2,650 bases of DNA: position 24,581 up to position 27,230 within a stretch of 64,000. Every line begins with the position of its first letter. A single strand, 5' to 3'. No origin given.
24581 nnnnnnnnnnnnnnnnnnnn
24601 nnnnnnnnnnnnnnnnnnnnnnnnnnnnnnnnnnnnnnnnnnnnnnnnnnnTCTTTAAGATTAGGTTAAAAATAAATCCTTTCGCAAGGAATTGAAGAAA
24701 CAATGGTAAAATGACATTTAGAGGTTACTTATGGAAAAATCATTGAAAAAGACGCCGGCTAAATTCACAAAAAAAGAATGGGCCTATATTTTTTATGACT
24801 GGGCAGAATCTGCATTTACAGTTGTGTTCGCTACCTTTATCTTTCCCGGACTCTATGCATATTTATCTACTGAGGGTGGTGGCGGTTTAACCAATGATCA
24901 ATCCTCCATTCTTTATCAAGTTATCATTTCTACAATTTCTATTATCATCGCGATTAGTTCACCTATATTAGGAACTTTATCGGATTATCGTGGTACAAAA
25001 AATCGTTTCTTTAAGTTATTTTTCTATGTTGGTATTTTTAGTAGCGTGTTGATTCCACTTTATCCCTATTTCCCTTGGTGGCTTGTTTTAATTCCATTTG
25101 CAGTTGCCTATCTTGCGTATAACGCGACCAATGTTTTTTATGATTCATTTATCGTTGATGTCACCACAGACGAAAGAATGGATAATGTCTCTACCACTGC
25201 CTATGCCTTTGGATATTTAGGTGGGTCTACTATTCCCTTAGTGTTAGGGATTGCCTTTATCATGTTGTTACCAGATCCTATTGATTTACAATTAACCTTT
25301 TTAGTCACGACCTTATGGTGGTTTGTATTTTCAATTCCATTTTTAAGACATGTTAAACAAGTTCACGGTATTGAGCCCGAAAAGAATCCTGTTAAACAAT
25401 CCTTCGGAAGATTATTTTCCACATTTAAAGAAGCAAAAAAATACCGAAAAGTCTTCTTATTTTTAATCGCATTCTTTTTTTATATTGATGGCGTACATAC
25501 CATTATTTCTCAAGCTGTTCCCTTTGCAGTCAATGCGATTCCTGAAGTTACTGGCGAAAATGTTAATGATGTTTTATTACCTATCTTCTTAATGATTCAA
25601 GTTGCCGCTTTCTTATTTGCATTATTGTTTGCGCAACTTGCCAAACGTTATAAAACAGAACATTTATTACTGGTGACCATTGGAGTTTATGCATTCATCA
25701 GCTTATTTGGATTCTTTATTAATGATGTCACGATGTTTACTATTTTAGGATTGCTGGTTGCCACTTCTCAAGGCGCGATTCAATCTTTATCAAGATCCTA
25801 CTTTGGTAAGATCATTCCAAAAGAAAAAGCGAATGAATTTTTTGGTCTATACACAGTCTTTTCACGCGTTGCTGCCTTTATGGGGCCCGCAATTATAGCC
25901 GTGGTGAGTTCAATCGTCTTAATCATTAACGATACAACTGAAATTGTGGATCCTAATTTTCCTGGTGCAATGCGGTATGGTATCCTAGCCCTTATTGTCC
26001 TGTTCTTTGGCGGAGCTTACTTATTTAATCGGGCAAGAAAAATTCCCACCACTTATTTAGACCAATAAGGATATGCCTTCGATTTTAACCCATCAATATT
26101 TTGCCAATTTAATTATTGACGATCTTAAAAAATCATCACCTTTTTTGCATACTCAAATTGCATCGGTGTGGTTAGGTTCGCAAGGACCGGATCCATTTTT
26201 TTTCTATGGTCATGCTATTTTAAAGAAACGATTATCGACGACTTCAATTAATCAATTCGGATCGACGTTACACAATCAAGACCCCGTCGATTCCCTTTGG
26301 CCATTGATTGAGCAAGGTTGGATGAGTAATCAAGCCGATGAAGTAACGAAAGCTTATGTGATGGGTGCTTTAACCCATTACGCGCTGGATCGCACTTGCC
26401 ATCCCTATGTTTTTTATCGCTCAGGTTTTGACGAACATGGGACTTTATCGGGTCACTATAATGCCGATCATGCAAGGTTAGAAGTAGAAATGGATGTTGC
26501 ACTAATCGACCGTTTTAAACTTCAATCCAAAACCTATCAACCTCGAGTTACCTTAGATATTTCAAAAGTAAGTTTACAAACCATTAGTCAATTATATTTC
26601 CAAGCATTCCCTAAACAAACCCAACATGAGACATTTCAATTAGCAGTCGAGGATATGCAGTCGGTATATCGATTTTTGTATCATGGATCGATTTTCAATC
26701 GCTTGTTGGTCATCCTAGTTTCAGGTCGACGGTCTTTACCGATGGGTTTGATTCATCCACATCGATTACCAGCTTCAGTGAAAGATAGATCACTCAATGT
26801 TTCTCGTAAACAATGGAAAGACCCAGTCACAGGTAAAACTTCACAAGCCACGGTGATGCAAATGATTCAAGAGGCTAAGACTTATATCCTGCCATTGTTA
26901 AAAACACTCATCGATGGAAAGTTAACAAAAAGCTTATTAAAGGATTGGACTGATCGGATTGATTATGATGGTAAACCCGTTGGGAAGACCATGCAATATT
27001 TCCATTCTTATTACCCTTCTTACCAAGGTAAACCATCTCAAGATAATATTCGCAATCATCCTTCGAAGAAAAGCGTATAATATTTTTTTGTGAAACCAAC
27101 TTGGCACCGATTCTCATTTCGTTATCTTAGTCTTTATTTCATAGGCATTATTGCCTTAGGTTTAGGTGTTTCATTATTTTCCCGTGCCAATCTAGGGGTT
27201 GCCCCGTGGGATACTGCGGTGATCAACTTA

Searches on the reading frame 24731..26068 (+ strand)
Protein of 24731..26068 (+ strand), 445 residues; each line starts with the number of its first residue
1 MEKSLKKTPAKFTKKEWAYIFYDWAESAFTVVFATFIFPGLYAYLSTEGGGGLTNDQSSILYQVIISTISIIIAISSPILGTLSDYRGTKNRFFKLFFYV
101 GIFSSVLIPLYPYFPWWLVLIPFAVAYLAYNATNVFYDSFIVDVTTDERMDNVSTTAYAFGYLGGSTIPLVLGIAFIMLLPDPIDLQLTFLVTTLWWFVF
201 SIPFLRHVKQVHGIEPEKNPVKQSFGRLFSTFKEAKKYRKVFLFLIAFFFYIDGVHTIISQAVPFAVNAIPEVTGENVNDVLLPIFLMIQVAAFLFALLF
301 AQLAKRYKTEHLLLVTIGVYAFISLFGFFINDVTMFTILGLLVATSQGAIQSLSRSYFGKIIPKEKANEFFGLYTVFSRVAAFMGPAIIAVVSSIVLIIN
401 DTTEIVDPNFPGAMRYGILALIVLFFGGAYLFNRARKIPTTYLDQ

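Call 19: search_protein_families(library=pfam, proteins=[window:24731-26068:+], max_evalue=0.001)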
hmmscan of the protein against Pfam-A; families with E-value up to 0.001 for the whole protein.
window:24731-26068:+ (445 aa): 2 families
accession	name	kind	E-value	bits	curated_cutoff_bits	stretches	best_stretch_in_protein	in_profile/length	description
PF11700.14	ATG22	-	3.9e-41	141.7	24.1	1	148-393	188-445/482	Vacuole effluxer Atg22 like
PF07690.21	MFS_1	-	1.1e-17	64.5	33.4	1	28-386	5-347/347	Major Facilitator Superfamily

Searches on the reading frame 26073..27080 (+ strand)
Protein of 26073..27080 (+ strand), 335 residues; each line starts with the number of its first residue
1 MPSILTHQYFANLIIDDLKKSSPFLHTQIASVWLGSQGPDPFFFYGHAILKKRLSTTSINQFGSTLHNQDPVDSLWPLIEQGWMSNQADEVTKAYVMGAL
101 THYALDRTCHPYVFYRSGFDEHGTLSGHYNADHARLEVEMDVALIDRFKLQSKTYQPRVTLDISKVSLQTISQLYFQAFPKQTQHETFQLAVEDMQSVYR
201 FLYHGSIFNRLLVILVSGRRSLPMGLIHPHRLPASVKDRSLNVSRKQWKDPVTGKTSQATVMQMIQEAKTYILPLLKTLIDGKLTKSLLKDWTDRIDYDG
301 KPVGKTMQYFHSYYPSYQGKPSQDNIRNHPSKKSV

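Call 19: search_protein_families(library=pfam, proteins=[window:26073-27080:+], max_evalue=0.001)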
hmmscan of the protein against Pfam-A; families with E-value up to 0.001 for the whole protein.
window:26073-27080:+ (335 aa): 1 family
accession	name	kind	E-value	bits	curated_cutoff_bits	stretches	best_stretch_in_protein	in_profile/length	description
PF00882.24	Zn_dep_PLPC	-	4.6e-09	36.9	26.8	1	6-157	1-135/167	Zinc dependent phospholipase C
